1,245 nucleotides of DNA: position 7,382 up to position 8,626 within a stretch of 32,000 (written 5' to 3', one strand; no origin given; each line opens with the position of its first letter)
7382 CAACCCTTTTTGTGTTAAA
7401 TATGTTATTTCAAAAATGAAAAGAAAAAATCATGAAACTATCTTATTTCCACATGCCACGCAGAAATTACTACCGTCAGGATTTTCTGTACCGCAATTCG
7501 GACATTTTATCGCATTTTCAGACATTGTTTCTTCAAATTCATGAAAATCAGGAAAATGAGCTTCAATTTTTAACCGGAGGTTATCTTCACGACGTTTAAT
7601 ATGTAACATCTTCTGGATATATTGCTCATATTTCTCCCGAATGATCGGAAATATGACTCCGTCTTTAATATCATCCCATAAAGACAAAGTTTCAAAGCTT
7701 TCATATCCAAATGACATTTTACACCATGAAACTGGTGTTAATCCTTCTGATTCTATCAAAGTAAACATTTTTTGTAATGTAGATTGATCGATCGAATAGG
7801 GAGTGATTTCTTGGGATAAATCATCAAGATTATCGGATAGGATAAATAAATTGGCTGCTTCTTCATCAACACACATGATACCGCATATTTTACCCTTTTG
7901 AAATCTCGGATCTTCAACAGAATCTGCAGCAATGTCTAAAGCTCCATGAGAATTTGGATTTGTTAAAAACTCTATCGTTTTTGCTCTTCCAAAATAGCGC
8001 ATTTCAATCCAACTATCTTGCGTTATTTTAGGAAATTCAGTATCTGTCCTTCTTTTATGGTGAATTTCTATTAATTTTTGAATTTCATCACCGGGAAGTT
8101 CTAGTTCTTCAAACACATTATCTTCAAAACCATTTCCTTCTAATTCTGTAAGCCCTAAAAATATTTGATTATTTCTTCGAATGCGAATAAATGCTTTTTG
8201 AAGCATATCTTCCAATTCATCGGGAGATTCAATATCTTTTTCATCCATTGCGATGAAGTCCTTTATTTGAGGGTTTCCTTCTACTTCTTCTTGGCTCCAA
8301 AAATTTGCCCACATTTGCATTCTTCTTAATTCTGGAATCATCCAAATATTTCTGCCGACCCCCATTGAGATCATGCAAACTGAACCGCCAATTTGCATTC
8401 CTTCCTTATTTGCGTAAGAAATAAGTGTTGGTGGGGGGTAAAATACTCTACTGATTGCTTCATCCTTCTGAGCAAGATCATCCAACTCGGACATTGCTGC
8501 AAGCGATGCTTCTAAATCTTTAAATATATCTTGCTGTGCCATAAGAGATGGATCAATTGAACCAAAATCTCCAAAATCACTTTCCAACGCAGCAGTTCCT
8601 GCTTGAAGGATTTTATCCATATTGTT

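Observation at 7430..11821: Two adjacent paralogous genes carry four copies of an unassigned ~290-aa module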

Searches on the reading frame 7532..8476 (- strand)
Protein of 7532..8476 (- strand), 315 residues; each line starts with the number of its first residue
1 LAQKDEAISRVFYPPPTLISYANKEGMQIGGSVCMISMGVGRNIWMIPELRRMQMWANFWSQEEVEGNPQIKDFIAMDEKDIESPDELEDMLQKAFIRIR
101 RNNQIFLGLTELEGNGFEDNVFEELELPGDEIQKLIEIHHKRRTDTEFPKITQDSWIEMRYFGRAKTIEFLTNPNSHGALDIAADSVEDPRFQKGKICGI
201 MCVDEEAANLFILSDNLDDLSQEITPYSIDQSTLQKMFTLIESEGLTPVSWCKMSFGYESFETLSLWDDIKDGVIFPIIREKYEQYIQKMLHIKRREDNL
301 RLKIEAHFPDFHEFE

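Call 19: search_solved_structures(query=A1, max_evalue=10)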
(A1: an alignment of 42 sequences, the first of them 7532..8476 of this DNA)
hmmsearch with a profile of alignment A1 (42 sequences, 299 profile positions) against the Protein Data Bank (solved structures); distinct sequences matched with E-value up to 10: 0.

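Call 20: search_protein_families(library=pfam, alignment_id=A1, max_evalue=1)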
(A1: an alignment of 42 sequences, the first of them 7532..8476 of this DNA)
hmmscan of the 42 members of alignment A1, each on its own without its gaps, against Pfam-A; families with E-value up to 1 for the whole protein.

A. member 1, window:7532-8476:- (315 aa): 1 family
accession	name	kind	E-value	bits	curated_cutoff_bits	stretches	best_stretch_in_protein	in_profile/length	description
PF06112.16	Herpes_capsid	-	0.45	11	25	1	274-302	49-77/172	Gammaherpesvirus capsid protein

B. families by the number of members that match (of 42 scanned): 17 families
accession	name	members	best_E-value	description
PF02024.20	Leptin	2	0.001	Leptin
PF01668.23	SmpB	1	0.012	SmpB protein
PF14823.11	Sirohm_synth_C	1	0.015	Sirohaem biosynthesis protein C-terminal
PF08520.15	Mitofissin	1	0.022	Mitofissin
PF14490.11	HHH_RecD2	1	0.03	ATP-dependent RecD2 DNA helicase HHH domain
PF13306.12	LRR_5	1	0.048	BspA type Leucine rich repeat region (6 copies)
PF14084.11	DUF4264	1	0.076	Protein of unknown function (DUF4264)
PF00564.30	PB1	1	0.076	PB1 domain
PF18796.6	LPD1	1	0.079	Large polyvalent protein-associated domain 1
PF21108.3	MDN1_4th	1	0.08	Midasin AAA+ ATPase lid domain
PF02020.24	W2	1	0.1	eIF4-gamma/eIF5/eIF2-epsilon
PF07509.16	DUF1523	1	0.12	Protein of unknown function (DUF1523)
PF08675.17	RNA_bind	1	0.12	RNA binding domain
PF15605.11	Ntox28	1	0.14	Bacterial toxin 28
PF03306.18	AAL_decarboxy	1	0.15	Alpha-acetolactate decarboxylase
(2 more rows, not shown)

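Call 22: predict_structure(alignment_id=A1)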
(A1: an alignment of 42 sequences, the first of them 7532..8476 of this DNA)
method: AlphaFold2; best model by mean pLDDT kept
length: 315 residues; sequences in the alignment: 42
mean_pLDDT: 88.8   pTM: 0.87
mean pLDDT of the five models: 88.8, 87.6, 87.4, 85.9, 85.2
residues with pLDDT >= 90: 208; 70-90: 80; 50-70: 23; < 50: 4
segments of 3 or more residues with pLDDT < 50: 1-3
pLDDT, mean of each block of 10 residues (from residue 1): 62 88 85 95 91 87 64 83 94 96 97 91 93 91 76 79 93 87 96 96 92 95 82 97 93 97 95 95 98 96 86 53
secondary structure, 60 per line:
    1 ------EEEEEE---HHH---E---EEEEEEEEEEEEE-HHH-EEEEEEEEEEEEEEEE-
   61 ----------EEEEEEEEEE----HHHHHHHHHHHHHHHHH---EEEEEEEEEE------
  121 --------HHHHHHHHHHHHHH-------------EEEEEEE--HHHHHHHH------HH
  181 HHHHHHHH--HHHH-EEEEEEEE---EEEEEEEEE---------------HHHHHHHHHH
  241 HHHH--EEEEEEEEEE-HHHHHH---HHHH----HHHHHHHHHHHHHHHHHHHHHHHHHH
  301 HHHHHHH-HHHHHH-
elements in order: E7-12 E26-38 E44-59 E71-80 H85-101 E105-114 H129-142 E156-162 H165-172 H179-188 H191-194 E196-203 E207-215 H231-244 E247-256 H258-263 H267-270 H275-307 H309-314

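Call 24: search_protein_representatives(alignment_id=A1)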
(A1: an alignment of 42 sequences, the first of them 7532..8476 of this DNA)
Query: 42 sequences, 299 profile positions. Proteins with E-value up to 0.001 (for the whole library): 78; up to 1e-10: 61; up to 1e-30: 36. The best 78 are listed.
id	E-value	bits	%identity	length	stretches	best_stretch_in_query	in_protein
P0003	2.9e-215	729.0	-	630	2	1-299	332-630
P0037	7.8e-188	638.9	-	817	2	2-298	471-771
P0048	4.6e-182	620.0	-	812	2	1-298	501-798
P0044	1.2e-165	566.1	-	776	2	1-298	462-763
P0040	5.3e-165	564.0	-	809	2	2-266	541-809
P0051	1.3e-162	556.1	-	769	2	2-297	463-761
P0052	3.1e-161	551.6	-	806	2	1-298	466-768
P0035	3.0e-118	410.5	-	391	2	1-205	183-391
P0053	6.7e-115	399.5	-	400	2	2-299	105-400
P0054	6.6e-87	307.6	-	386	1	1-277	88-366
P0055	2.2e-86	305.9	-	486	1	2-297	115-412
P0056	3.7e-86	305.1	-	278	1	1-260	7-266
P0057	9.5e-82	290.6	-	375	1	1-295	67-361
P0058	1.1e-73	264.2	-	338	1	9-298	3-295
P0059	6.7e-71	255.0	-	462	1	9-290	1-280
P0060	1.8e-68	247.0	-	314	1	9-290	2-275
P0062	1.1e-61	224.8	-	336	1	10-294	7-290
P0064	1.5e-60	221.1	-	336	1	10-292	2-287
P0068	1.6e-52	194.7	-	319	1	9-291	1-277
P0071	4.3e-49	183.4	-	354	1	10-291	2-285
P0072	2.1e-45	171.3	-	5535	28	154-200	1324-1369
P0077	5.6e-40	153.5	-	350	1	10-295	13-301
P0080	1.0e-32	129.7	-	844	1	10-296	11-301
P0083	8.2e-28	113.5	-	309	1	9-294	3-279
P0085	9.7e-27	110.0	-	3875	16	154-200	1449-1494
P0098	1.5e-13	66.7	-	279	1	10-280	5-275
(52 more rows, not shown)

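Call 27: fold_search(model_id=the predicted structure, library=pdb)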
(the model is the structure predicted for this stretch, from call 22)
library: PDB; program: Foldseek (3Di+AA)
matches with E <= 10: 296; with E <= 0.001: 0
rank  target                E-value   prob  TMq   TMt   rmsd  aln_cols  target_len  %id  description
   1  6kqr_E                1.9e-01  0.08  0.17  0.16  21.0       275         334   13  A pre-assembled molecular-helical Cascade backbone of Csy3 subunits from Zymomonas mobilis (released 2020-05-13)
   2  7yhs_D                5.0e-01  0.06  0.17  0.17  20.6       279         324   10  Structure of Csy-AcrIF4-dsDNA (released 2023-03-29)
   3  6v9q_B                5.0e-01  0.05  0.16  0.16  20.1       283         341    8  Cryo-EM structure of Cascade-TniQ binary complex (released 2020-01-29)
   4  4ifd_D                6.2e-01  0.09  0.08  0.11  15.1        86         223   16  Crystal structure of an 11-subunit eukaryotic exosome complex bound to RNA (released 2013-02-06)
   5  8h10_A                7.4e-01  0.01  0.07  0.03  16.4       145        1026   12  Structure of SARS-CoV-1 Spike Protein with Engineered x1 Disulfide (S370C and D967C), Locked-2 Conformation (released 2022-10-19)
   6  4e0q_A                9.3e-01  0.08  0.10  0.21  10.4        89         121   12  Crystal structure of MPN domain from COP9 signalosome (released 2012-03-21)
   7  8h11_C                9.3e-01  0.01  0.07  0.03  17.1       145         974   11  Structure of SARS-CoV-1 Spike Protein with Engineered x1 Disulfide (S370C and D967C), Closed Conformation (released 2022-11-09)
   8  6v9q_E                9.8e-01  0.04  0.16  0.16  21.3       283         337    8  Cryo-EM structure of Cascade-TniQ binary complex (released 2020-01-29)
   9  6zj3_LQ               9.8e-01  0.01  0.13  0.11  19.4       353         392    8  Cryo-EM structure of the highly atypical cytoplasmic ribosome of Euglena gracilis (released 2020-10-07)
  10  2yjl_B                1.0e+00  0.05  0.10  0.21  13.1       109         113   13  Structural characterization of a secretin pilot protein from the type III secretion system (T3SS) of Pseudomonas aerug (released 2011-08-10)
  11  5vzj_D                1.1e+00  0.07  0.08  0.11  15.1        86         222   16  STRUCTURE OF A TWELVE COMPONENT MPP6-NUCLEAR RNA EXOSOME COMPLEX BOUND TO RNA (released 2017-08-02)
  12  9jph_G                1.1e+00  0.04  0.16  0.15  23.3       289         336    9  crRNA-guided surveillance (Csy) complex (released 2026-04-01)
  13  5k36_D                1.2e+00  0.07  0.08  0.11  15.2        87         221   16  Structure of an eleven component nuclear RNA exosome complex bound to RNA (released 2016-11-02)
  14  5nyj_J                1.2e+00  0.01  0.10  0.11  20.3       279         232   10  Anbu from Hyphomicrobium sp. strain MC1 - SG: C2 (released 2017-05-24)
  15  8fkz_LN               1.2e+00  0.01  0.09  0.08  21.3       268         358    6  Human nucleolar pre-60S ribosomal subunit (State G) (released 2023-07-12)
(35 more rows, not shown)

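Call 30: list_cluster_members(proteins=[P0058, P0060, P0062, P0064, P0068, P0071, P0077, P0080, P0083, P0098])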
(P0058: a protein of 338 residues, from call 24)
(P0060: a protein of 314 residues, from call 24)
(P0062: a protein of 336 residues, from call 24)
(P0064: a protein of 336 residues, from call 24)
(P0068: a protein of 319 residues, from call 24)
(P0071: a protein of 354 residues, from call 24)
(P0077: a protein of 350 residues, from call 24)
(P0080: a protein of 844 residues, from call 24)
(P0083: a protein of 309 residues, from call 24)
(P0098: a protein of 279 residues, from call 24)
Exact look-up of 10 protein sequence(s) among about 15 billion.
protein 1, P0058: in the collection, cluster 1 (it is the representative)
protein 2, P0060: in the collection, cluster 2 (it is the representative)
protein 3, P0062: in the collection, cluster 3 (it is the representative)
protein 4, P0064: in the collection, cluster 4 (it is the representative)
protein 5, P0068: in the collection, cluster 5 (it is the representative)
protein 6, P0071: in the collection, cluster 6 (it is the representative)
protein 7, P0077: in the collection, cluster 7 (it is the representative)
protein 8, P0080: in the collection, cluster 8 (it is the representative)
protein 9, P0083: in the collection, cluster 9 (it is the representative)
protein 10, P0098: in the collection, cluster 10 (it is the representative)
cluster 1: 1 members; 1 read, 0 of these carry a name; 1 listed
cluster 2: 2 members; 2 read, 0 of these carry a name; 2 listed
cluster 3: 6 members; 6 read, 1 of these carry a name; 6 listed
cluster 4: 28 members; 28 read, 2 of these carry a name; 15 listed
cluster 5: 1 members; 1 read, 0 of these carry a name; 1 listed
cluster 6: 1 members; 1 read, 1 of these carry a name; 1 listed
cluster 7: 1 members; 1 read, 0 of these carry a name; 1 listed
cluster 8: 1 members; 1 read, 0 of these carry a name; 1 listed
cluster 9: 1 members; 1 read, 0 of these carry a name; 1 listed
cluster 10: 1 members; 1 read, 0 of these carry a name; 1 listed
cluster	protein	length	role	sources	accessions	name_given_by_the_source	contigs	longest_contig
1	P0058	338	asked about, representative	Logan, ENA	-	-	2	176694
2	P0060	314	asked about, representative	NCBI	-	-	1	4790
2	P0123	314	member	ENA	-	-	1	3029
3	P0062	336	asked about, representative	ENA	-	-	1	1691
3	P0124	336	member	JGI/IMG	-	hypothetical protein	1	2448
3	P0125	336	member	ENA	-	-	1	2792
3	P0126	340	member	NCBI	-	-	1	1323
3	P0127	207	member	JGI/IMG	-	-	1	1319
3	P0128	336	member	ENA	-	-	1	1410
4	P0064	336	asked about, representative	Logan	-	-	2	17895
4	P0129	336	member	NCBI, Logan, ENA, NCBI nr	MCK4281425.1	MAG: hypothetical protein KAX10_04850 [Candidatus Lokiarchaeota archaeon] | hypothetical protein [Candidatus Lokiarchaeota archaeon]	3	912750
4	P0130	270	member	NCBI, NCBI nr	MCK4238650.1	MAG: hypothetical protein KAX33_05965, partial [Candidatus Lokiarchaeota archaeon] | hypothetical protein [Candidatus Lokiarchaeota archaeon]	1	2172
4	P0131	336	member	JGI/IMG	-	-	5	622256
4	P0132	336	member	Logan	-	-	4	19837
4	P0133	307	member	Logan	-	-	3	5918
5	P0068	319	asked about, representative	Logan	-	-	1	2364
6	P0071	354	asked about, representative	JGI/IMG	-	hypothetical protein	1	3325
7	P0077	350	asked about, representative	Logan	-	-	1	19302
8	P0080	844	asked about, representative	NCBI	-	-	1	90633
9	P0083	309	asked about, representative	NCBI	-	-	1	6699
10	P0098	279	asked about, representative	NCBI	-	-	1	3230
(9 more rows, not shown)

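Call 36: find_encoding_contigs(protein=P0083, flank=10000, max_places=2)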
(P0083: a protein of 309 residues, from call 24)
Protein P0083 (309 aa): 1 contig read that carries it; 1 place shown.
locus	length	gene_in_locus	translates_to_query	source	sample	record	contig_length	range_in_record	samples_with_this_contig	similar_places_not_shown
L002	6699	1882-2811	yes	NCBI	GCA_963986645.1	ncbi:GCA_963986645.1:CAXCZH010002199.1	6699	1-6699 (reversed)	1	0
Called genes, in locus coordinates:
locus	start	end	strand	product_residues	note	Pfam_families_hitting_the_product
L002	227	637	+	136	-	-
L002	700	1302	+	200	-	-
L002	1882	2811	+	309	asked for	-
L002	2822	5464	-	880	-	PF00270:DEAD, PF00271:Helicase_C, PF19131:DUF5814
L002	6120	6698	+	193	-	?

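Call 82: fold_search(model_id=the predicted structure, library=viral)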
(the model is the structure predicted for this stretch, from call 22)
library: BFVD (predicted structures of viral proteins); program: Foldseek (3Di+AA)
matches with E <= 10: 324; with E <= 0.001: 0
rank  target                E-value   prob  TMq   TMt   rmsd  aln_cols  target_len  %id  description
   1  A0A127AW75            1.0e-01  0.03  0.08  0.07  22.6       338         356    7  Uncharacterized protein [Bacillus phage SP-15]
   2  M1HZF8                2.0e-01  0.04  0.13  0.15  20.9       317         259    9  (no name in the UniProt tables at hand)
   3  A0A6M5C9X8            2.2e-01  0.10  0.17  0.22  17.1       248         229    8  Minor tail protein [Vibrio phage Vc1]
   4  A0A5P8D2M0            2.2e-01  0.09  0.14  0.15  18.9       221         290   10  (no name in the UniProt tables at hand)
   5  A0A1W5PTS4            2.2e-01  0.02  0.09  0.08  31.1       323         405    7  (no name in the UniProt tables at hand)
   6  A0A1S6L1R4            2.6e-01  0.08  0.11  0.17  20.9       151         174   13  (no name in the UniProt tables at hand)
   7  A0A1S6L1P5            4.3e-01  0.04  0.13  0.18  23.0       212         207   13  (no name in the UniProt tables at hand)
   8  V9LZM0                4.9e-01  0.04  0.11  0.15  21.8       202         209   12  Uncharacterized protein [Vibrio phage VP4B]
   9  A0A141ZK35            5.2e-01  0.01  0.10  0.03  25.4       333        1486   11  (no name in the UniProt tables at hand)
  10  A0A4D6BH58            5.8e-01  0.02  0.08  0.09  18.8       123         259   14  (no name in the UniProt tables at hand)
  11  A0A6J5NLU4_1          5.8e-01  0.02  0.11  0.04  26.6       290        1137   10  Uncharacterized protein [uncultured Caudovirales phage]
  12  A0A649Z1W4            5.8e-01  0.02  0.12  0.10  21.5       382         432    7  (no name in the UniProt tables at hand)
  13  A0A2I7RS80            6.5e-01  0.02  0.08  0.14  27.8       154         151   11  (no name in the UniProt tables at hand)
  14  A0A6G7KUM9            7.3e-01  0.06  0.10  0.18  13.3       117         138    8  (no name in the UniProt tables at hand)
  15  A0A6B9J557            7.7e-01  0.08  0.10  0.21  16.6       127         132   13  Uncharacterized protein [Vibrio phage vB_VchM_Kuja]
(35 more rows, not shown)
